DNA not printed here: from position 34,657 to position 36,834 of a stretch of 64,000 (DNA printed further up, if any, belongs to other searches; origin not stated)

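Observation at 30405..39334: Cluster of four TPR-fused modifying enzymes (two sulfotransferases, an Asp/Asn-beta-hydroxylase type, a 2OG-Oxy_5 type), two paralogous 2OG oxygenases and SapC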

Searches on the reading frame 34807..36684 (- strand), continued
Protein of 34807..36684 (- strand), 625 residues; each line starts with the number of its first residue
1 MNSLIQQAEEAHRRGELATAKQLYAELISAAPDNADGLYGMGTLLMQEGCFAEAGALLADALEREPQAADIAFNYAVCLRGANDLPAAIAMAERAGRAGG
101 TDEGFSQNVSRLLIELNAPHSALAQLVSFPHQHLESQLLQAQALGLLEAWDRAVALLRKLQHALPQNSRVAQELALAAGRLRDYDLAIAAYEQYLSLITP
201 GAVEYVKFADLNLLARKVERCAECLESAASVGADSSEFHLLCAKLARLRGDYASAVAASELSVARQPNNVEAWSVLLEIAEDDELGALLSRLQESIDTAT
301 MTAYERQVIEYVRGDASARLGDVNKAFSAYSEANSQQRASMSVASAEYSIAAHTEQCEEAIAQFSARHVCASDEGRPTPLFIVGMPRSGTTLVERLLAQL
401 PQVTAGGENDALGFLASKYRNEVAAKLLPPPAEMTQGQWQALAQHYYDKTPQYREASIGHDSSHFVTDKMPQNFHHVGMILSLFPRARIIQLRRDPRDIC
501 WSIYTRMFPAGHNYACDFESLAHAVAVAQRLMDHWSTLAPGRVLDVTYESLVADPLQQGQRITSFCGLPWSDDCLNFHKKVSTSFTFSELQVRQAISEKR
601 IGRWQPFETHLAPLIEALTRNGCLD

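Call 20: search_solved_structures(query=window:34807-36684:-, max_evalue=0.01, show_alignments=2)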
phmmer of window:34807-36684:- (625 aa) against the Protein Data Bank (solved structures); distinct sequences matched with E-value up to 0.01: 33.
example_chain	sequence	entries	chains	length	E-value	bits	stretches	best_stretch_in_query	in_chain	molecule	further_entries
9qhb_A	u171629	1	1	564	3.1e-16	62.6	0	12-81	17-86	Engineered tetratricopeptide repeat protein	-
8w5z_A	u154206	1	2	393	1.7e-14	56.9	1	380-591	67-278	Protein-tyrosine sulfotransferase (Fragment)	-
8bu0_A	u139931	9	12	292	3.2e-09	39.5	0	12-76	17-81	Consensus tetratricopeptide repeat protein | Crystal structure of an 8-repeat consensus TPR superhelix with Zinc. | Monomer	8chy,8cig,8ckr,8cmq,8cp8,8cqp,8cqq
9qhc_A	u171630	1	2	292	4.7e-09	39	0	12-76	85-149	Engineered tetratricopeptide repeat protein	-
3ap3_A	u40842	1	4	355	2.6e-08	36.5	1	356-579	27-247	Protein-tyrosine sulfotransferase 2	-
3ap1_A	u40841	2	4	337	4.3e-08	35.8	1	359-579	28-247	Protein-tyrosine sulfotransferase 2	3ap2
9wwe_A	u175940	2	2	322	5.3e-08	35.5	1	361-579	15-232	Protein-tyrosine sulfotransferase 2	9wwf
6vfi_B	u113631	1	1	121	7.8e-07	31.6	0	12-76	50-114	O43_dn18B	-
6v8e_A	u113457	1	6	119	6.3e-06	28.6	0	12-74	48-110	Designed protein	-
6vfh_A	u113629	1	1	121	8.3e-06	28.2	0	235-274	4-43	T33_dn10A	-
6vl6_B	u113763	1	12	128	1.1e-05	27.8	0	236-274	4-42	T33_dn2B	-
5wrj_A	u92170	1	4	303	1.6e-05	27.3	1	380-584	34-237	Protein-tyrosine sulfotransferase 1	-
9wp1_A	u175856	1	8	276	1.6e-05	27.3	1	380-584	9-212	Protein-tyrosine sulfotransferase 1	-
5wri_A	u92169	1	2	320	1.8e-05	27.1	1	380-584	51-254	Protein-tyrosine sulfotransferase 1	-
6vfj_B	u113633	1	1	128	1.8e-05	27.1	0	236-274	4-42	I53_dn5B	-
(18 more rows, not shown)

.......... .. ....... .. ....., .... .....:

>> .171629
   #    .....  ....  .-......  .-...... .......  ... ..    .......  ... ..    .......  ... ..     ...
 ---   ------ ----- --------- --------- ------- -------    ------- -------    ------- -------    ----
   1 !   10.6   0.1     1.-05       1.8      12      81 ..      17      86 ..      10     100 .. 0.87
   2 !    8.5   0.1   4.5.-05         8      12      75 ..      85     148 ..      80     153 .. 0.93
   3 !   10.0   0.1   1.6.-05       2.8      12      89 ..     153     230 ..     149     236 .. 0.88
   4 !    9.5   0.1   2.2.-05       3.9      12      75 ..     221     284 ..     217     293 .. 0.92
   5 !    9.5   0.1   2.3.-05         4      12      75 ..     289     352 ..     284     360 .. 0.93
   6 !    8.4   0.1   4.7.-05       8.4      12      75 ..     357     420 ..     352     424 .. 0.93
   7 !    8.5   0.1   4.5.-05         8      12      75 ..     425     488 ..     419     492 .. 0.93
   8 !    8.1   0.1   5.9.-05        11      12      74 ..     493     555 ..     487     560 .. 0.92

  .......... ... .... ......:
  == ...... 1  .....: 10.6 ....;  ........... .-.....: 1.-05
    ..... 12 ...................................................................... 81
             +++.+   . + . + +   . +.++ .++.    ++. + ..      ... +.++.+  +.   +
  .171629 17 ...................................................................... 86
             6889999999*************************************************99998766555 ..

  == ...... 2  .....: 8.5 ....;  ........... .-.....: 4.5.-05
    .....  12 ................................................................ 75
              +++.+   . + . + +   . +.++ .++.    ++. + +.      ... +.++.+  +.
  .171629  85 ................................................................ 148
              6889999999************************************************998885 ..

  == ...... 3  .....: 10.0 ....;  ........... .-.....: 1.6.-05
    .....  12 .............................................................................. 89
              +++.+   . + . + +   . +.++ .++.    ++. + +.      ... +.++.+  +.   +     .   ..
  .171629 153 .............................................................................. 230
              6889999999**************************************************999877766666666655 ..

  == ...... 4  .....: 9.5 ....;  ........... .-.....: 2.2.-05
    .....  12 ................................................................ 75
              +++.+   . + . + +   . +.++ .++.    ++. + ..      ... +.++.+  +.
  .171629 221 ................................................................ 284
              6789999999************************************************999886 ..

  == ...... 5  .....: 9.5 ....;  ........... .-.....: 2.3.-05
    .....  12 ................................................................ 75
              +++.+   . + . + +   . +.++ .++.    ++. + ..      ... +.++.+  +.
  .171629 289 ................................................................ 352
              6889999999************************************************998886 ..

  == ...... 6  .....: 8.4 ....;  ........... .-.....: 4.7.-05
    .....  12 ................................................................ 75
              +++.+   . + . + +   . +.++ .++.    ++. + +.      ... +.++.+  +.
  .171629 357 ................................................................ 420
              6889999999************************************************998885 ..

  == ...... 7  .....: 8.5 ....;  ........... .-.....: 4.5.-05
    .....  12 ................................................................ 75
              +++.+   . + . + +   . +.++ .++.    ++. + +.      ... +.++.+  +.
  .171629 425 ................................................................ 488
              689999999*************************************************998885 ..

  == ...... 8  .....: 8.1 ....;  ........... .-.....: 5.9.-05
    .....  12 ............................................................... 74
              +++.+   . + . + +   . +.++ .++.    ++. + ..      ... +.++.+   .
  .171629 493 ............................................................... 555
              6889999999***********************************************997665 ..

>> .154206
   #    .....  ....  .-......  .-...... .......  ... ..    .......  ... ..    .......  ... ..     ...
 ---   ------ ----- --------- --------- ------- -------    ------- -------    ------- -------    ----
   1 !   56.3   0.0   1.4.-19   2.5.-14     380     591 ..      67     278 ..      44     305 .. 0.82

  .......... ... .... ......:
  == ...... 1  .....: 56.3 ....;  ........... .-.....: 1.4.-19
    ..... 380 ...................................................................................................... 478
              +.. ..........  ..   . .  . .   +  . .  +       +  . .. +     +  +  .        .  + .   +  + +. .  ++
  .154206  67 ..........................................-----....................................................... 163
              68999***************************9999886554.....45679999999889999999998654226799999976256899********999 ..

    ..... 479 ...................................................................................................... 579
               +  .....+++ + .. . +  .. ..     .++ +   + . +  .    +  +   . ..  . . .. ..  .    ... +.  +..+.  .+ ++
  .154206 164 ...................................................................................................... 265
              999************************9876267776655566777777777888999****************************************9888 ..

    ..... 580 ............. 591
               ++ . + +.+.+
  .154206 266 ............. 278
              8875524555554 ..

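Call 37: search_protein_families(library=pfam, proteins=[L005:18897-19460:+, L002:12792-13697:-, L004:11909-12946:+], max_evalue=0.1)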
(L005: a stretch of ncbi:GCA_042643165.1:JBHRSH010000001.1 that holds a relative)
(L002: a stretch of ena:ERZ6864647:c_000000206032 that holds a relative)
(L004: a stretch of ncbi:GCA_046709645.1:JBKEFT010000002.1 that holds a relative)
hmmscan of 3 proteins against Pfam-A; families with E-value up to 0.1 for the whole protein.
L005:18897-19460:+ (187 aa): 0 families

L002:12792-13697:- (301 aa): 5 families
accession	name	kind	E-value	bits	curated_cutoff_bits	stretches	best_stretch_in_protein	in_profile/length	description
PF08241.18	Methyltransf_11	-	1.5e-12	48.4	21.2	1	49-141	1-91/95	Methyltransferase domain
PF13649.12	Methyltransf_25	-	1.9e-12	48.2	27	1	49-140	2-96/97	Methyltransferase domain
PF01209.24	Ubie_methyltran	-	3.6e-09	36.8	20.1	1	40-145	43-151/233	ubiE/COQ5 methyltransferase family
PF08242.18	Methyltransf_12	-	7.6e-07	30.2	30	1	49-141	1-96/98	Methyltransferase domain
PF13847.12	Methyltransf_31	-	0.0029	17.7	27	1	45-143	4-107/145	Methyltransferase domain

L004:11909-12946:+ (345 aa): 1 family
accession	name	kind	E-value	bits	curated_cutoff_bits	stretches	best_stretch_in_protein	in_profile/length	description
PF00685.33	Sulfotransfer_1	-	0.016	15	22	1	230-303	140-210/255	Sulfotransferase domain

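Call 62: predict_structure(alignment_id=A3)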
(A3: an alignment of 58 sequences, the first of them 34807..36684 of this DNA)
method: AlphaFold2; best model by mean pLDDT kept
length: 625 residues; sequences in the alignment: 58
mean_pLDDT: 93.3   pTM: 0.87
mean pLDDT of the five models: 93.3, 93.1, 92.5, 92.2, 91.9
residues with pLDDT >= 90: 520; 70-90: 96; 50-70: 8; < 50: 1
segments of 3 or more residues with pLDDT < 50: none
pLDDT, mean of each block of 10 residues (from residue 1): 82 93 95 94 95 97 96 98 95 95 94 96 91 93 91 95 97 96 93 98 98 94 98 98 95 97 95 95 95 90 92 95 97 95 91 96 84 83 95 94 91 90 90 92 90 71 87 95 94 97 90 93 98 97 97 97 97 92 81 88 96 98 94
secondary structure, 60 per line:
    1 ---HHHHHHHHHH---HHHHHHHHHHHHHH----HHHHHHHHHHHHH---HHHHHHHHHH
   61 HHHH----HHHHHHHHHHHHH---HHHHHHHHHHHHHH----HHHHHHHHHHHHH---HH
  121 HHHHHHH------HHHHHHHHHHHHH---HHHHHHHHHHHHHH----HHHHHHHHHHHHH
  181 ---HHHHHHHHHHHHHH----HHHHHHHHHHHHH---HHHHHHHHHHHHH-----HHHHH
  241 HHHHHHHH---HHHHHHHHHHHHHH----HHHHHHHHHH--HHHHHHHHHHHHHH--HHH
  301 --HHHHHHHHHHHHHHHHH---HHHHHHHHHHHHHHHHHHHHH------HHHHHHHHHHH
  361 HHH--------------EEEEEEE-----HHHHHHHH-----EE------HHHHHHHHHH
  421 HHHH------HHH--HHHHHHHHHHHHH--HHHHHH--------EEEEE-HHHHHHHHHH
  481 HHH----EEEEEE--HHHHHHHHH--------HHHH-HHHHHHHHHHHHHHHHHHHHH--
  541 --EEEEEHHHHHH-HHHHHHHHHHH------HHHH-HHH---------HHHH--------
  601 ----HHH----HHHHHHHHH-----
elements in order: H4-13 H17-30 H35-47 H51-64 H69-81 H85-98 H103-115 H119-127 H134-146 H150-163 H168-180 H184-197 H202-214 H218-230 H236-248 H252-265 H270-279 H282-295 H303-319 H323-343 H350-363 E378-384 H390-397 H411-424 H436-448 H451-456 E465-469 H471-483 E488-493 H496-504 H513-516 H518-538 E543-547 H548-553 H555-565 H572-575 H589-592 H612-620

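Call 64: fold_search(model_id=the predicted structure, library=pdb)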
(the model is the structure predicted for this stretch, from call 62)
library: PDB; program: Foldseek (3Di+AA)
matches with E <= 10: 1635; with E <= 0.001: 354
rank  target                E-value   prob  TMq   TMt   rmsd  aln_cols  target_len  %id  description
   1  7y4i_A                2.5e-10  1.00  0.29  0.23  23.0       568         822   13  Crystal structure of SPINDLY in complex with GDP (released 2022-12-07)
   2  8dtf_A                6.5e-10  1.00  0.27  0.21  28.6       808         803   12  Cryo-EM structure of the full length Arabidopsis SPY with complete TPRs (released 2023-03-08)
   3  8dtg_A                1.5e-09  1.00  0.28  0.23  29.1       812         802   12  Cryo-EM structure of Arabidopsis SPY alternative conformation 1 (released 2023-03-08)
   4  8chy                  2.2e-09  1.00  0.31  0.62   7.8       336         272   18  Crystal structure of an 8-repeat consensus TPR superhelix with Zinc. (released 2024-02-21)
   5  7y4i_B                2.3e-09  1.00  0.28  0.22  27.6       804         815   12  Crystal structure of SPINDLY in complex with GDP (released 2022-12-07)
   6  8dtg_B                2.5e-09  1.00  0.27  0.24  22.6       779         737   11  Cryo-EM structure of Arabidopsis SPY alternative conformation 1 (released 2023-03-08)
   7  6eou                  3.7e-09  1.00  0.39  0.66   4.6       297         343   20  O-GlcNAc transferase TPR domain with the intellectual disability associated mutation L254F (released 2018-05-09)
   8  8dth_A                4.5e-09  1.00  0.29  0.26  21.8       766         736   12  Cryo-EM structure of Arabidopsis SPY alternative conformation 2 (released 2023-03-08)
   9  8dth_B                5.4e-09  1.00  0.34  0.31  12.5       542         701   14  Cryo-EM structure of Arabidopsis SPY alternative conformation 2 (released 2023-03-08)
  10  1w3b_B                7.0e-09  1.00  0.38  0.60   8.9       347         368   16  The superhelical TPR domain of O-linked GlcNAc transferase reveals structural similarities to importin alpha. (released 2004-09-09)
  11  1w3b_A                8.1e-09  1.00  0.39  0.59   5.8       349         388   17  The superhelical TPR domain of O-linked GlcNAc transferase reveals structural similarities to importin alpha. (released 2004-09-09)
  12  9qhb                  8.7e-09  1.00  0.33  0.65   5.9       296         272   17  Crystal structure of 16-repeat CTPR protein with eliminated coordination sites (released 2025-10-22)
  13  9rtt_Q                2.0e-08  1.00  0.28  0.21  27.3       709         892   12  Activated Elongation Complex with IWS1 and ELOF1 (released 2025-09-03)
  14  7ntf_A                2.3e-08  1.00  0.34  0.25  14.2       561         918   13  Cryo-EM structure of unliganded O-GlcNAc transferase (released 2021-11-17)
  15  6vbu_4                2.8e-08  1.00  0.29  0.43  11.6       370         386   15  Structure of the bovine BBSome complex (released 2020-01-29)
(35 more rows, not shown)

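Call 71: search_solved_structures(query=L002:12792-13697:-, max_evalue=0.001)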
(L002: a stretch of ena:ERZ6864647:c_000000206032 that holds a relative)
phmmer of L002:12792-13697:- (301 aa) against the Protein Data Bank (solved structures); distinct sequences matched with E-value up to 0.001: 11.
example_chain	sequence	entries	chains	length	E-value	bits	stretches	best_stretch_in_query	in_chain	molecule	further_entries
3bus_A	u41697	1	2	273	8.8e-08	35.3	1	9-144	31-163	Methyltransferase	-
3mgg_A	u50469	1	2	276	1.8e-07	34.3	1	44-147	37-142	Methyltransferase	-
6uak_A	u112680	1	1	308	2.1e-06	30.8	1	41-142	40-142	SAM dependent methyltransferase LahSB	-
7v6h_A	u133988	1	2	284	4.2e-06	29.8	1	23-142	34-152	Cyclopropane fatty-acyl-phospholipid synthase-like methyltransferase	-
8zc8_A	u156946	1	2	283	5.2e-06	29.5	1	24-145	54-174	MitM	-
21zq_A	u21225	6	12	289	5.5e-06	29.4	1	24-145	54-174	MitM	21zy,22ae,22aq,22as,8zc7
6uv6_A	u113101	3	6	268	1.1e-05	28.5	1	46-145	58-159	D-glucose O-methyltransferase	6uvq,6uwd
5gm1_A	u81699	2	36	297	7.4e-05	25.7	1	43-160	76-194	O-methylransferase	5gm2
6f5z_A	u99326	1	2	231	0.00013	24.8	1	24-152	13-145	24-sterol C-methyltransferase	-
2o57_A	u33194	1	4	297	0.00031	23.6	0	41-157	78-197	putative sarcosine dimethylglycine methyltransferase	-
4pne_A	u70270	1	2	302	0.00055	22.8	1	43-143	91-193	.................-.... protein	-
